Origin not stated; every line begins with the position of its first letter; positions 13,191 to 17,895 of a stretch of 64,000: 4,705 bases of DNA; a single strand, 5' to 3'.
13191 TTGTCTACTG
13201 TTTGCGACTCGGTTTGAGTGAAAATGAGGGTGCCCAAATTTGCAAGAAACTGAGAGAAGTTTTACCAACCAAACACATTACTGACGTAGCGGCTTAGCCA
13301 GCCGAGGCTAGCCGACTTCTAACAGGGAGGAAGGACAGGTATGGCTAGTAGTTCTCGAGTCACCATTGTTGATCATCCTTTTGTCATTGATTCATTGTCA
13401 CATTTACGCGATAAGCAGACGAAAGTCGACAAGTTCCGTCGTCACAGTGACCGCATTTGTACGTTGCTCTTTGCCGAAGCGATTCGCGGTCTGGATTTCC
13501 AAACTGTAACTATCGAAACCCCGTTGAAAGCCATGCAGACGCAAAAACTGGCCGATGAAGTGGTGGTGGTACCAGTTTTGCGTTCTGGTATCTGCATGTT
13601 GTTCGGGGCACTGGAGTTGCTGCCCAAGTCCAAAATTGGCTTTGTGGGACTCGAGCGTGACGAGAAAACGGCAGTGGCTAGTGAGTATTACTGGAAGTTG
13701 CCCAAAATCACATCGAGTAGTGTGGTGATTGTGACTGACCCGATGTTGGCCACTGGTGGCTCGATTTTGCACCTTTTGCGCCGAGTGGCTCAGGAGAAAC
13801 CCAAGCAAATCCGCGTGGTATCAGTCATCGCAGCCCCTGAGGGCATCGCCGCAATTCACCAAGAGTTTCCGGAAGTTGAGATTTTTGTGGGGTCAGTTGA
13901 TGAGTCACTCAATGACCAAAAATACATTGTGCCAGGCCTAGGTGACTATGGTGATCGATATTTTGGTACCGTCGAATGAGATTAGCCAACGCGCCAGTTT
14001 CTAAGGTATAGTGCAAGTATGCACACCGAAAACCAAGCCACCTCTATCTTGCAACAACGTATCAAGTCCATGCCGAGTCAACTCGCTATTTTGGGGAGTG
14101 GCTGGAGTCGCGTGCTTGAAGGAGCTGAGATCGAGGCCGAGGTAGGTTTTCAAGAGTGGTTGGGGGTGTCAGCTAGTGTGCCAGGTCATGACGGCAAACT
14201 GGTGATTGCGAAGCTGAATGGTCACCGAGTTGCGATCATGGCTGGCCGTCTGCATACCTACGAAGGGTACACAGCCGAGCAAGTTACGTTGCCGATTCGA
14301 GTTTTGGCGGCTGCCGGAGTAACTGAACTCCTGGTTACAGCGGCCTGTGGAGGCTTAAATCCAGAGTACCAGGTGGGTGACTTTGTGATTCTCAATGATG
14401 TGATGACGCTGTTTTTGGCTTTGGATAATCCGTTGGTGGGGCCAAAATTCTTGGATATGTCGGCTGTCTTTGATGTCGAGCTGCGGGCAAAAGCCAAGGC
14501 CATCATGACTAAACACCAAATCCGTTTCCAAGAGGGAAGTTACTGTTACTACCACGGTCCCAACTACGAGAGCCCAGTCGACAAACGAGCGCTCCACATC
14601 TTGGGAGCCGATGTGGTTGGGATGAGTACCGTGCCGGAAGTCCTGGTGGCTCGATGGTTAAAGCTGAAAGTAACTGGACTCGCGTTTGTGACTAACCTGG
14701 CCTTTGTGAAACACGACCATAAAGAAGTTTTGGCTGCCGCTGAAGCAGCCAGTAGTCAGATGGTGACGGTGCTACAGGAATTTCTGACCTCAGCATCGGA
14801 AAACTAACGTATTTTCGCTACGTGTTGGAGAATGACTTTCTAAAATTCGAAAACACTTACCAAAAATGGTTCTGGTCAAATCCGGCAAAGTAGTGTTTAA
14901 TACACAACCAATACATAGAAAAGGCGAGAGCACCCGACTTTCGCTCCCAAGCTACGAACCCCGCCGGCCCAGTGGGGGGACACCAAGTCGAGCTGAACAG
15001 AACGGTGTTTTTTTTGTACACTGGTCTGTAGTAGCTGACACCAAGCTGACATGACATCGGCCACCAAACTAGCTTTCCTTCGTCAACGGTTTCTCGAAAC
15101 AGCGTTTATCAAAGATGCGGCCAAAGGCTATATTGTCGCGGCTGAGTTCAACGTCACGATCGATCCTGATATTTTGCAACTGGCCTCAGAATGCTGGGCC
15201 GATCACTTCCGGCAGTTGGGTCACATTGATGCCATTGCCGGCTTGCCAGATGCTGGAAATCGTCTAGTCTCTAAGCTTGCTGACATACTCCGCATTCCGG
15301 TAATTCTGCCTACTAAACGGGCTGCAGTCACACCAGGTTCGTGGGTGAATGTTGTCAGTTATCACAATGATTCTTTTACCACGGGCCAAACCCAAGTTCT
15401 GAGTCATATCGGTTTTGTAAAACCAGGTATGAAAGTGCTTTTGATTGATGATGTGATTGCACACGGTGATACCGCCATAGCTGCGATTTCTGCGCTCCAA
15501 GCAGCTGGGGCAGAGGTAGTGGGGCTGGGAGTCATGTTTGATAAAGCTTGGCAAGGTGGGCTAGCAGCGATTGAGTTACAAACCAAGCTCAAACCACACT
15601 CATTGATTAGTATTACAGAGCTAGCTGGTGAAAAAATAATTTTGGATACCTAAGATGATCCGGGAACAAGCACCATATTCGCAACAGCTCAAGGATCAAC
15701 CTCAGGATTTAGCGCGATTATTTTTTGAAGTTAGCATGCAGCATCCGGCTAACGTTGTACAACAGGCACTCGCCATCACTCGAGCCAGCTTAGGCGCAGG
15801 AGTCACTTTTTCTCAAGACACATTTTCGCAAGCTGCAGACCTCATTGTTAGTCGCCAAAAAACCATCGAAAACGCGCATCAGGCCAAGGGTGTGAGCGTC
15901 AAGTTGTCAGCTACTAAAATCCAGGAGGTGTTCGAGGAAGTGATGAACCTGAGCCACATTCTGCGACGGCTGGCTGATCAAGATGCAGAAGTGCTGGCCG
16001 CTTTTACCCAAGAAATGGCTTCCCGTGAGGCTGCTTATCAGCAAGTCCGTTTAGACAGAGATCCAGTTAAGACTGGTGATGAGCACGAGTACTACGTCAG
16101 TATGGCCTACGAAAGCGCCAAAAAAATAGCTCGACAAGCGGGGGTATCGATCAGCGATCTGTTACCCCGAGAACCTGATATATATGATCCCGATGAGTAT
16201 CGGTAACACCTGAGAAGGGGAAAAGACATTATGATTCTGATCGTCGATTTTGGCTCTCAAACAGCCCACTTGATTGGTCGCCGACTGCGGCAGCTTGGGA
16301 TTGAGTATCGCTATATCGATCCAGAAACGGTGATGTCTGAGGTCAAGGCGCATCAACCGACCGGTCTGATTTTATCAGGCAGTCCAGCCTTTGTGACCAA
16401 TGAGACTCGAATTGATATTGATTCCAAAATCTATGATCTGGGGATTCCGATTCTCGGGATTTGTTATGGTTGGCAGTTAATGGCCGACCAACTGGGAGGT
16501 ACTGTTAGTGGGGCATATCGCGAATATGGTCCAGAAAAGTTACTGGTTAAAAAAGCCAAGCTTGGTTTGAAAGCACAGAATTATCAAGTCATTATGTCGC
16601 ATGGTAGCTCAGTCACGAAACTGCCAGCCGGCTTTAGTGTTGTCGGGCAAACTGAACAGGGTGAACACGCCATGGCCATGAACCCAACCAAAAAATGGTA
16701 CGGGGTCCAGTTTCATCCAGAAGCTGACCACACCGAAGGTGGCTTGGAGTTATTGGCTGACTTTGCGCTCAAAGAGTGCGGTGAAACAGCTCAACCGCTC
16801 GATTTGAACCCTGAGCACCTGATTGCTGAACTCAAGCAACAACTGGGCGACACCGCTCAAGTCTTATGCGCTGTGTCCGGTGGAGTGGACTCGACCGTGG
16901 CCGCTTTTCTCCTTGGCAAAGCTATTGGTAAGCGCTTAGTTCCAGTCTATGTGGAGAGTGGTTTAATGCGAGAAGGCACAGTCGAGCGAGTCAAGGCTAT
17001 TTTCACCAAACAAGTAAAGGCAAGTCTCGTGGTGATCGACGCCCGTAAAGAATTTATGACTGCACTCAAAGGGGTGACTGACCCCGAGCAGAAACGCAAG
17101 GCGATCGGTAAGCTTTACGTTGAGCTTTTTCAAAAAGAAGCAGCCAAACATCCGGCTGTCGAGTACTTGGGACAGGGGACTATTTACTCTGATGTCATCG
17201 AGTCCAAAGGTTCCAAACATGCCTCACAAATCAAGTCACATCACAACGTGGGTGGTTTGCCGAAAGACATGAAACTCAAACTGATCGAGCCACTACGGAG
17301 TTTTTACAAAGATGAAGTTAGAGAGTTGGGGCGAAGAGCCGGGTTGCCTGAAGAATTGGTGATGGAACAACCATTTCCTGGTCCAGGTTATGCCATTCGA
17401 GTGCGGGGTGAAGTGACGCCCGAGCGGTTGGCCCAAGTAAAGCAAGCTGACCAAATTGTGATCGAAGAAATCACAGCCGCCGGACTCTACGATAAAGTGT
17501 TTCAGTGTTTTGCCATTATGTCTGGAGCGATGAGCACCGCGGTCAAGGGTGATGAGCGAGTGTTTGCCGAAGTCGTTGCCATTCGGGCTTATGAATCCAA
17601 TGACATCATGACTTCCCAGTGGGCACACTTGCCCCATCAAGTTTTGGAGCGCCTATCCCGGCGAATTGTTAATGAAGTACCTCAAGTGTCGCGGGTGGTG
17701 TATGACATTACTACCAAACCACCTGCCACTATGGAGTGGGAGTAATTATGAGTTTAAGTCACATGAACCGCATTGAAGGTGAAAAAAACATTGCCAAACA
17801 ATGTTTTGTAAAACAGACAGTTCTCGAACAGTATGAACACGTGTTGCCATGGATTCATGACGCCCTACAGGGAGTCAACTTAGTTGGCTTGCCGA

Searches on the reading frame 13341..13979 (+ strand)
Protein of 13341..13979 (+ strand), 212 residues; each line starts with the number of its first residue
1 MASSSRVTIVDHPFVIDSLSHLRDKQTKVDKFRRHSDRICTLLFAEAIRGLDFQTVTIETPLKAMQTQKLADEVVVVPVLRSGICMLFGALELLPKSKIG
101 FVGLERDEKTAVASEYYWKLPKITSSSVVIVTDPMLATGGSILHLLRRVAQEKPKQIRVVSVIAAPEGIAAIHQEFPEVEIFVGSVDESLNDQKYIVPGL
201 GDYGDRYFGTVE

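Call 64: search_protein_families(library=pfam, proteins=[window:13341-13979:+], max_evalue=0.0001)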
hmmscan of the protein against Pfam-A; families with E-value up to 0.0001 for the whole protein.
window:13341-13979:+ (212 aa): 2 families
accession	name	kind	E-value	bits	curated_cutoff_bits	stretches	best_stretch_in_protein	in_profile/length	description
PF14681.12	UPRTase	-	3e-67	226.5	27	1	10-210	2-206/206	Uracil phosphoribosyltransferase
PF00156.33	Pribosyltran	-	1.8e-08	34.3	26.3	1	72-176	29-137/158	Phosphoribosyl transferase domain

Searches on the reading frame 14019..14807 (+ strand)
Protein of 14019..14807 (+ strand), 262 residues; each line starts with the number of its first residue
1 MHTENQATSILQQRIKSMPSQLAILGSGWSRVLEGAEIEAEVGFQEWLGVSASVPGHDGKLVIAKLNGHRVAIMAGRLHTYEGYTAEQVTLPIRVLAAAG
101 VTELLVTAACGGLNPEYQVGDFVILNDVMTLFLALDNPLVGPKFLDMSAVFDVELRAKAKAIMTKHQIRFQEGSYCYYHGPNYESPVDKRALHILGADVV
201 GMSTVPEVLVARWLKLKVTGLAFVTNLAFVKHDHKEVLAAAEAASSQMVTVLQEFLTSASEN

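Call 64: search_protein_families(library=pfam, proteins=[window:14019-14807:+], max_evalue=0.0001)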
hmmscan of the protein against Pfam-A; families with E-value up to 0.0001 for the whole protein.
window:14019-14807:+ (262 aa): 1 family
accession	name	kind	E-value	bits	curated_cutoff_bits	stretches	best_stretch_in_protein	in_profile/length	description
PF01048.26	PNP_UDP_1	-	1.7e-39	136.1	25.1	1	53-256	26-232/233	Phosphorylase superfamily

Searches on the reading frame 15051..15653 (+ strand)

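Call 64: search_protein_families(library=pfam, proteins=[window:15051-15653:+], max_evalue=0.0001)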
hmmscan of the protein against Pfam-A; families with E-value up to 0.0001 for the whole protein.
window:15051-15653:+ (200 aa): 1 family
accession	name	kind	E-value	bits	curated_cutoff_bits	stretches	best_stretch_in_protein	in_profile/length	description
PF00156.33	Pribosyltran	-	4.3e-14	52.6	26.3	1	39-166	9-127/158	Phosphoribosyl transferase domain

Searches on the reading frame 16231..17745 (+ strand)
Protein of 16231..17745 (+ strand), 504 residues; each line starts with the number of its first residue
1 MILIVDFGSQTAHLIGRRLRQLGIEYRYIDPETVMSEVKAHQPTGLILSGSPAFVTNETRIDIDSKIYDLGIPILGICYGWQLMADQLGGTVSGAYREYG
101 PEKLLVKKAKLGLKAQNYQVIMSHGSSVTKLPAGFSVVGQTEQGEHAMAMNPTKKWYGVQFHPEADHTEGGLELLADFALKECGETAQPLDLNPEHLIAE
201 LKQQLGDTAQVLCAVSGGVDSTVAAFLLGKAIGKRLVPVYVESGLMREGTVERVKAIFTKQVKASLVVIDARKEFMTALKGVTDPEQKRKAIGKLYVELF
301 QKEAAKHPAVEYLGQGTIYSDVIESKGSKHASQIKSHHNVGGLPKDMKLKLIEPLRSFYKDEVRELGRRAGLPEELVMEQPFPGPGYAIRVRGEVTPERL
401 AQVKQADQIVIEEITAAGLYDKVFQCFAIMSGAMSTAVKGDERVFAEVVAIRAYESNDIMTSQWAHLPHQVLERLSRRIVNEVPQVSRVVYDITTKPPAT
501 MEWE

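Call 64: search_protein_families(library=pfam, proteins=[window:16231-17745:+], max_evalue=0.0001)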
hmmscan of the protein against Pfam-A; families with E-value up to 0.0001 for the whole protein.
window:16231-17745:+ (504 aa): 4 families
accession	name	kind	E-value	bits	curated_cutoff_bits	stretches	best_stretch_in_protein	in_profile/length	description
PF00117.34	GATase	-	2.6e-37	128.8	22.8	1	3-180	1-188/190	Glutamine amidotransferase class-I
PF00958.27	GMP_synt_C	-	1.2e-35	121.8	27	1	412-503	1-92/92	GMP synthase C terminal domain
PF07722.19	Peptidase_C26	-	1.6e-09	38.3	20.5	1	65-164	99-219/219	Peptidase C26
PF02540.23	NAD_synthase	-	2.4e-06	27.3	21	0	209-270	19-82/242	NAD synthase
